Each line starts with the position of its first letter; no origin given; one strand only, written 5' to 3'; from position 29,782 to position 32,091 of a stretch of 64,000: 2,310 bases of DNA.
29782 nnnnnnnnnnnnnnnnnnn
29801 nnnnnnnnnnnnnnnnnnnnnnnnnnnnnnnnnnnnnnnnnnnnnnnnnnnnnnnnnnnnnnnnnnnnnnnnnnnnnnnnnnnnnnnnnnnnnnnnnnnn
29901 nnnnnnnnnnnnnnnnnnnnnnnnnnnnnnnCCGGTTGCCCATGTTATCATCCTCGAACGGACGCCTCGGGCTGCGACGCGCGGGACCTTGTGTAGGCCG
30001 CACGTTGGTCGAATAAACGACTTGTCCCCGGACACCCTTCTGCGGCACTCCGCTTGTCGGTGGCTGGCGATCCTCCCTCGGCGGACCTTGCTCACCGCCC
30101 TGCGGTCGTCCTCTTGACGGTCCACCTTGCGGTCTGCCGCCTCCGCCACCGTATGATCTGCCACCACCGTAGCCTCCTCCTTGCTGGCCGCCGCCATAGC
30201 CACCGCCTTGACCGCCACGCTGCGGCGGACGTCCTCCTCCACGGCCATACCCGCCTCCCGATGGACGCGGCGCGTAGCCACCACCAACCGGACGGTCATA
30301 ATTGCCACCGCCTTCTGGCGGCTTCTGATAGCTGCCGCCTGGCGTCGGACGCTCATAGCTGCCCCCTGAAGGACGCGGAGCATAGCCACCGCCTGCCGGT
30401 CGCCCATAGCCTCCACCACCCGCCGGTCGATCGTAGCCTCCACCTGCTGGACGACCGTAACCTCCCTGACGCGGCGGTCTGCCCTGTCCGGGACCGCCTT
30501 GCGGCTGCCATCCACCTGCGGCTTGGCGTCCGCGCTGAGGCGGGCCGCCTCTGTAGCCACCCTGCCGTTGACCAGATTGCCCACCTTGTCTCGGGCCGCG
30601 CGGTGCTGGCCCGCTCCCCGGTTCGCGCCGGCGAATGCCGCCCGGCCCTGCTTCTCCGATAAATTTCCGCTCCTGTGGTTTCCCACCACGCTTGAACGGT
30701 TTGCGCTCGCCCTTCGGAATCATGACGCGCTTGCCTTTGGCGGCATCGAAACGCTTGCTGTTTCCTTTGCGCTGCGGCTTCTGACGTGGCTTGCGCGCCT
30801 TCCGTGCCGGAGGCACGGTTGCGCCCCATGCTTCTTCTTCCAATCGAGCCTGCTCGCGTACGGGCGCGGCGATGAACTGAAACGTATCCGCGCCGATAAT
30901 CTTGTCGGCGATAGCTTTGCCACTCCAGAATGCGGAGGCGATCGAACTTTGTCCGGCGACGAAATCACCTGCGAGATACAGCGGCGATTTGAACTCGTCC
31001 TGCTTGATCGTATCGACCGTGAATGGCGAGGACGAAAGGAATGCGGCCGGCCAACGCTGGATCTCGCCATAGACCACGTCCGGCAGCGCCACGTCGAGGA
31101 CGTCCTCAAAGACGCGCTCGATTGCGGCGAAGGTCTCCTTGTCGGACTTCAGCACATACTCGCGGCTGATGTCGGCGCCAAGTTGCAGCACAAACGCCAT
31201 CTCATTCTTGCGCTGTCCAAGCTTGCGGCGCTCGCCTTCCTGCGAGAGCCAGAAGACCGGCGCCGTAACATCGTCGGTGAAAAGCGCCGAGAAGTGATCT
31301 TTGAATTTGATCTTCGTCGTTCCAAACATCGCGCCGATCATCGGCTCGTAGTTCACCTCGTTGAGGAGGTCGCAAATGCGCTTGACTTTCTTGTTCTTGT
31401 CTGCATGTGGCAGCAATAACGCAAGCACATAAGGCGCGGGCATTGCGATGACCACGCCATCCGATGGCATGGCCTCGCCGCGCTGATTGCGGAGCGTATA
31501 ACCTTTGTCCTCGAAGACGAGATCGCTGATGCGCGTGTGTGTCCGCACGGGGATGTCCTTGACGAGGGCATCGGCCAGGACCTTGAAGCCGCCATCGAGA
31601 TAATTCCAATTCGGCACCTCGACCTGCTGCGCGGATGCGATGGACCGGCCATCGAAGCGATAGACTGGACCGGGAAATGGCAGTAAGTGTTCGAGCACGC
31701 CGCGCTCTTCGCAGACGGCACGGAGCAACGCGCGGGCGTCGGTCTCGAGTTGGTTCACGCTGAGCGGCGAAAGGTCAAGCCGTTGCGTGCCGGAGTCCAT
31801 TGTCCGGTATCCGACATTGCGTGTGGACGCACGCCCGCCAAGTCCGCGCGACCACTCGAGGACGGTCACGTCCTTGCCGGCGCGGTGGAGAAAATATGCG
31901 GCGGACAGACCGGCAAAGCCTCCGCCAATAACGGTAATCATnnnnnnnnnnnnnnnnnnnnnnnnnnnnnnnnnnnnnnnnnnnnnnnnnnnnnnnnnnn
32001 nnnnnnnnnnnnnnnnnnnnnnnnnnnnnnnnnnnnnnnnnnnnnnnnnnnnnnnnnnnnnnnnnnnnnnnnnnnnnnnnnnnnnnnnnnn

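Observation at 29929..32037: FAD-dependent oxidoreductase fused to a ~280-aa RGG/GY-repeat low-complexity tail, adjacent to the ribosomal protein cluster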

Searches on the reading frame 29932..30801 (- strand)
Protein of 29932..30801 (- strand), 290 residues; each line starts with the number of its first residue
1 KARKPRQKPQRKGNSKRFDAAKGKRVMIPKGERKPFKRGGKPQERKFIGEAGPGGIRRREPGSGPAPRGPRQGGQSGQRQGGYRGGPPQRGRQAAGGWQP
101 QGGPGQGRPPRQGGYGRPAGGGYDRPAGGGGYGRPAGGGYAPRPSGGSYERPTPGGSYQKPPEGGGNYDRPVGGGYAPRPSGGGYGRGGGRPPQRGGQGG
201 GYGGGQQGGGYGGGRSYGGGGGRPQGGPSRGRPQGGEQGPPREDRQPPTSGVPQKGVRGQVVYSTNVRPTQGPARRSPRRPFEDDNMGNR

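Call 46: find_homologous_proteins(query=window:29932-30801:-, max_evalue=0.01)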
Query window:29932-30801:- (290 aa): 3 proteins with E <= 0.01 among 8000 candidates.
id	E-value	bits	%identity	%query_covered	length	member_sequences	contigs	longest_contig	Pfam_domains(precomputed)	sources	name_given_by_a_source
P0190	9.2e-12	63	51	49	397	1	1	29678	-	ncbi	ncbi:MAG: DNA polymerase III subunit gamma/tau domain-containing protein, partial [Saccharofermentan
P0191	1.8e-3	36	48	49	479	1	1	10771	PF22421.2,PF13275.12,PF00849.28,PF01479.31,PF03991.18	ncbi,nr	ncbi:MAG: RNA-binding S4 domain-containing protein [Bacteroidales bacterium]|nr:RNA-binding S4 domai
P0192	6.0e-3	34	36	30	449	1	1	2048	-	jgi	-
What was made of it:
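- Tried and rejected: It returned three composition-driven hits (a DNA polymerase III tau fragment, an S4/pseudouridine synthase protein and one unnamed protein) and not even the family itself (call 46).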

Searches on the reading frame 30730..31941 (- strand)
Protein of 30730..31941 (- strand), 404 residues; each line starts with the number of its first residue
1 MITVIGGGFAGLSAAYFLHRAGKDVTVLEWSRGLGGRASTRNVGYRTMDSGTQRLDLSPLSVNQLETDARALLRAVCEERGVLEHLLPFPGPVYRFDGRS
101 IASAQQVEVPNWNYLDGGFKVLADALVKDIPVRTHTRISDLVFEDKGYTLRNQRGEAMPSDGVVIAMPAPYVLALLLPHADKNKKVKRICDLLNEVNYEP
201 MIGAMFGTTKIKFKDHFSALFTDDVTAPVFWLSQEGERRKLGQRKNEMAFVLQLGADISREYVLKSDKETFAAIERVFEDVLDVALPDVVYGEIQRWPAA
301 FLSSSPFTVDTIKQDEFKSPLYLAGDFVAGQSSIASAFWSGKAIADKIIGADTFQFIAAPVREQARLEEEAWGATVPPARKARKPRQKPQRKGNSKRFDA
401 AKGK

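Call 10: search_solved_structures(query=window:30730-31941:-, max_evalue=0.01, show_alignments=1)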
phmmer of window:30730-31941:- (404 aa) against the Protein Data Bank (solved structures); distinct sequences matched with E-value up to 0.01: 40.
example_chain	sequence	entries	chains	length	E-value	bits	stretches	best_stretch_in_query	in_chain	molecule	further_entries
4zcc_A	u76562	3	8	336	4.2e-15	58.8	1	2-345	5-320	Renalase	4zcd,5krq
3kkj_A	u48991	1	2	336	1.2e-11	47.4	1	2-345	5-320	Amine oxidase, flavin-containing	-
2ivd_A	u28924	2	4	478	2.2e-06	30.1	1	2-59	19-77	PROTOPORPHYRINOGEN OXIDASE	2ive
8eej_B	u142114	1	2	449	4.2e-05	25.9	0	2-50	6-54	Amine oxidase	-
8eef_A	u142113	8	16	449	4.3e-05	25.8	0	2-50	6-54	Amine oxidase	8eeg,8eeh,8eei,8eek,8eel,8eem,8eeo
8een_B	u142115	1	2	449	4.4e-05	25.8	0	2-50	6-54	Amine oxidase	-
8p84_A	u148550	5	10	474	5e-05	25.6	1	2-53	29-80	Monoamine oxidase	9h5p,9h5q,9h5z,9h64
5ts5_A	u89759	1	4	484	7.3e-05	25.1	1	2-41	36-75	Amine oxidase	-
1f8r_A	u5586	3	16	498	8.3e-05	24.9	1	2-50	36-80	L-AMINO ACID OXIDASE | L-amino-acid oxidase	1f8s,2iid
1reo_A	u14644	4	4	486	0.00014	24.1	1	2-41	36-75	AHPLAAO | L-amino acid oxidase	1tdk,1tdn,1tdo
3lov_A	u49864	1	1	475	0.00017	23.9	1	2-51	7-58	Protoporphyrinogen oxidase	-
3kve_A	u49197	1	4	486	0.00019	23.7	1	2-42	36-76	L-amino acid oxidase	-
5z2g_A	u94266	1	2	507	0.0002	23.7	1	2-41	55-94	L-amino acid oxidase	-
3k7t_A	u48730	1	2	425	0.00024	23.4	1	4-42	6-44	6-hydroxy-L-nicotine oxidase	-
3k7m_X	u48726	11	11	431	0.00025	23.3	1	4-42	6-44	6-hydroxy-L-nicotine oxidase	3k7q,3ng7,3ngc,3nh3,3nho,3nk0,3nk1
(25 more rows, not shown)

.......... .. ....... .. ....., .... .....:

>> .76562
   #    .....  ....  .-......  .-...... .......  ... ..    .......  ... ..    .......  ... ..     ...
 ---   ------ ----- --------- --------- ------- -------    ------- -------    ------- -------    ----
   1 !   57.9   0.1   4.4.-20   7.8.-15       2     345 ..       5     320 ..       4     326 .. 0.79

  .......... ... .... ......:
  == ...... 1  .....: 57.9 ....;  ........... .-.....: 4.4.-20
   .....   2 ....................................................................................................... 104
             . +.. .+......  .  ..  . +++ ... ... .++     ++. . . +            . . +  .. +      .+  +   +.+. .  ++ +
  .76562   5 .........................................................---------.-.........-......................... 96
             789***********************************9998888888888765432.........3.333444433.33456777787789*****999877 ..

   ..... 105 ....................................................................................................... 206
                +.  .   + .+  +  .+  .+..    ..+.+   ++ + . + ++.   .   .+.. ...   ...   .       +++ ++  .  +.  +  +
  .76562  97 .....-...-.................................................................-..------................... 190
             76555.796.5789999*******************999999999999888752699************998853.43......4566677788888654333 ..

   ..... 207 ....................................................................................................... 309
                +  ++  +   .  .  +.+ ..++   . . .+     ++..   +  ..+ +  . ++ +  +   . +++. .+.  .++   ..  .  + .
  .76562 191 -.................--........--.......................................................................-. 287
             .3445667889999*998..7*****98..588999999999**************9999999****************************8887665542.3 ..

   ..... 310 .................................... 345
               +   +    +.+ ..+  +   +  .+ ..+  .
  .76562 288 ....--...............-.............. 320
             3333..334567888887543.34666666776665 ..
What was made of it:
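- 30895..31941 (-): Renalase-like FAD-binding catalytic domain (aa 1-349). It contains GxGxxG (G6/G8/G11), E29, the SRGxGGR motif (aa 31-37) and a GD motif (D326). Full-length phmmer match to bacterial renalase 4zcc/3kkj, E 4e-15 (call 10).
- On Renalase / COG3380 FAD-dependent oxidoreductases: phmmer against 4zcc_A: E 4.2e-15, query 2-345 against chain 5-320 (call 10).
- Closest known: Bacterial and human renalase. Same: The enzyme domain aligns over its full length (E 4e-15, call 10).
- Full-length match to bacterial renalase (call 10).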

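Call 28: search_protein_representatives(protein=window:30802-31941:-)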
Query: 380 residues. Proteins with E-value up to 0.001 (for the whole library): 2031; up to 1e-10: 149; up to 1e-30: 9. The best 150 are listed.
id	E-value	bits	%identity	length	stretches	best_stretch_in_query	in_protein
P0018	1.8e-206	701.8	82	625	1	1-380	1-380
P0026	2.1e-184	629.2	72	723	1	1-380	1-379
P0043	1.2e-123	429.2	51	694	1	1-379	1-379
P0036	8.8e-111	386.9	79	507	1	158-378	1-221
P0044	8.3e-71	255.3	71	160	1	1-160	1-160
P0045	3.4e-59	217.1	88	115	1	1-115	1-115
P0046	9.7e-58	212.3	52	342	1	193-379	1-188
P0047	6.9e-44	166.8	72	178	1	148-260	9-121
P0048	4.4e-31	124.6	73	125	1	205-296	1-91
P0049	1.1e-23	100.3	29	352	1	2-346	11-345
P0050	4.2e-22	95.1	30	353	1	2-348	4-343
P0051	1.4e-21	93.4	29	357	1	2-348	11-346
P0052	1.4e-19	86.8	62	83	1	1-75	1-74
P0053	7.6e-18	81.1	28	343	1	2-349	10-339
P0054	9.4e-18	80.8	32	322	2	117-347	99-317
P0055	5.4e-17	78.3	29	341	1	2-351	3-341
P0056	1.1e-16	77.3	32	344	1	2-350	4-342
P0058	1.5e-16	76.8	36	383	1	2-348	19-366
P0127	3.0e-12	62.7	31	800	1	2-351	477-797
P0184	5.7e-11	58.4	33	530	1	2-350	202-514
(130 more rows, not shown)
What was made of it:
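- Closest known: Bacterial and human renalase. Different: There is a sharp gap between this clade and all other members (call 28). The clade has an extra conserved 30-aa extension and a 230-400-aa disordered tail; the 150 best matches in call 28 outside this clade are almost all 300-390 aa with nothing beyond the matched domain.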

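Call 66: list_cluster_members(proteins=[P0049, P0050, P0051, P0053, P0055, P0056, P0058, P0043, P0127, P0184])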
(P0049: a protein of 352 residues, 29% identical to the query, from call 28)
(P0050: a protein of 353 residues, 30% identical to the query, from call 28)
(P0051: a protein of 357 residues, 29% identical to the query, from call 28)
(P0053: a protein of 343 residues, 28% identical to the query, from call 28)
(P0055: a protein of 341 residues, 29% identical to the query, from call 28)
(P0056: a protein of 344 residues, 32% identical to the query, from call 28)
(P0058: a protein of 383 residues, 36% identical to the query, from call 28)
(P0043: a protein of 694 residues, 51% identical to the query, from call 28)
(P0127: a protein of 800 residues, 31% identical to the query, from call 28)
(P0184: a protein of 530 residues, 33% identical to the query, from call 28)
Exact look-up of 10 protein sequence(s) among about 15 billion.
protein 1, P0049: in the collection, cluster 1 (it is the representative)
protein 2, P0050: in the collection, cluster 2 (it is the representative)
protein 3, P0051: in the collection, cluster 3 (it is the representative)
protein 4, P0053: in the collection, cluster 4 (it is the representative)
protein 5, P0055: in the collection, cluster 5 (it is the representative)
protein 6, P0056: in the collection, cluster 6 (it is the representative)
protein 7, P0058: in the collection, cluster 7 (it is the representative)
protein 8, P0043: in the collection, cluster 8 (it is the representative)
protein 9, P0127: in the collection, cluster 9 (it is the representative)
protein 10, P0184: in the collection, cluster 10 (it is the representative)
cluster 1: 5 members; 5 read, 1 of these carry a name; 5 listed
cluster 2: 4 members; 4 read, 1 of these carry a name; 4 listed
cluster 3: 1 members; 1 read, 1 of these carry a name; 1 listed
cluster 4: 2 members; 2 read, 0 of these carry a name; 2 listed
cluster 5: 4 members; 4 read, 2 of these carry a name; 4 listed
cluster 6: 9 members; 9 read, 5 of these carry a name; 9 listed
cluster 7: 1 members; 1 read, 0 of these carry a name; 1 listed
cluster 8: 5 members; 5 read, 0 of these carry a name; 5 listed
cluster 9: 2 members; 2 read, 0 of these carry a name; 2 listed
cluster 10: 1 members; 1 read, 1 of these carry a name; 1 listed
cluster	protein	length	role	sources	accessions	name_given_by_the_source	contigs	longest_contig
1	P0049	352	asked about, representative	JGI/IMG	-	-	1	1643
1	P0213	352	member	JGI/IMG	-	renalase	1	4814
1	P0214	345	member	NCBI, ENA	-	-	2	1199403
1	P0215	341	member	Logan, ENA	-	-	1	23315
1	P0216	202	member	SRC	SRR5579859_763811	-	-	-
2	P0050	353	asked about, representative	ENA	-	-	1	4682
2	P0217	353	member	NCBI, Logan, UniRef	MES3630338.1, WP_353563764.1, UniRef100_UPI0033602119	MAG: FAD-dependent oxidoreductase [Longimonas sp.] | NAD(P)/FAD-dependent oxidoreductase n=1 Tax=Longimonas sp. TaxID=2039626 ...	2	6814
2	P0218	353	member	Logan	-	-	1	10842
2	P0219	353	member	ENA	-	-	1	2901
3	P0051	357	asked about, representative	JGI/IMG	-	renalase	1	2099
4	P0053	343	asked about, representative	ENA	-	-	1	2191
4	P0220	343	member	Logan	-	-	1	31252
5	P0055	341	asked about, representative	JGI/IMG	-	hypothetical protein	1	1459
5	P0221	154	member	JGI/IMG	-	hypothetical protein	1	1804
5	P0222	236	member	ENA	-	-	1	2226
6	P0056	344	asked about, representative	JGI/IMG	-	predicted NAD/FAD-dependent oxidoreductase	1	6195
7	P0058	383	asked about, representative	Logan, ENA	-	-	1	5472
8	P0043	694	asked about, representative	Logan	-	-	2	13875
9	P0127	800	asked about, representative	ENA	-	-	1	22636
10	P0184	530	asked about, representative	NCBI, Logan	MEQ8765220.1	MAG: FAD-dependent oxidoreductase [Planctomycetota bacterium]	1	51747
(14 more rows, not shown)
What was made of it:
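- On Renalase / COG3380 FAD-dependent oxidoreductases: The next-nearest database relatives are 320-380 aa at 29-30% identity, and some are named renalase (calls 28, 66).
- Closest known: Bacterial and human renalase. Same: The nearest tail-less relatives are named renalase by their sources (call 66).
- The nearest tail-less relatives (29-30% identity, 320-380 aa) include proteins that their sources call renalase (calls 28, 66).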
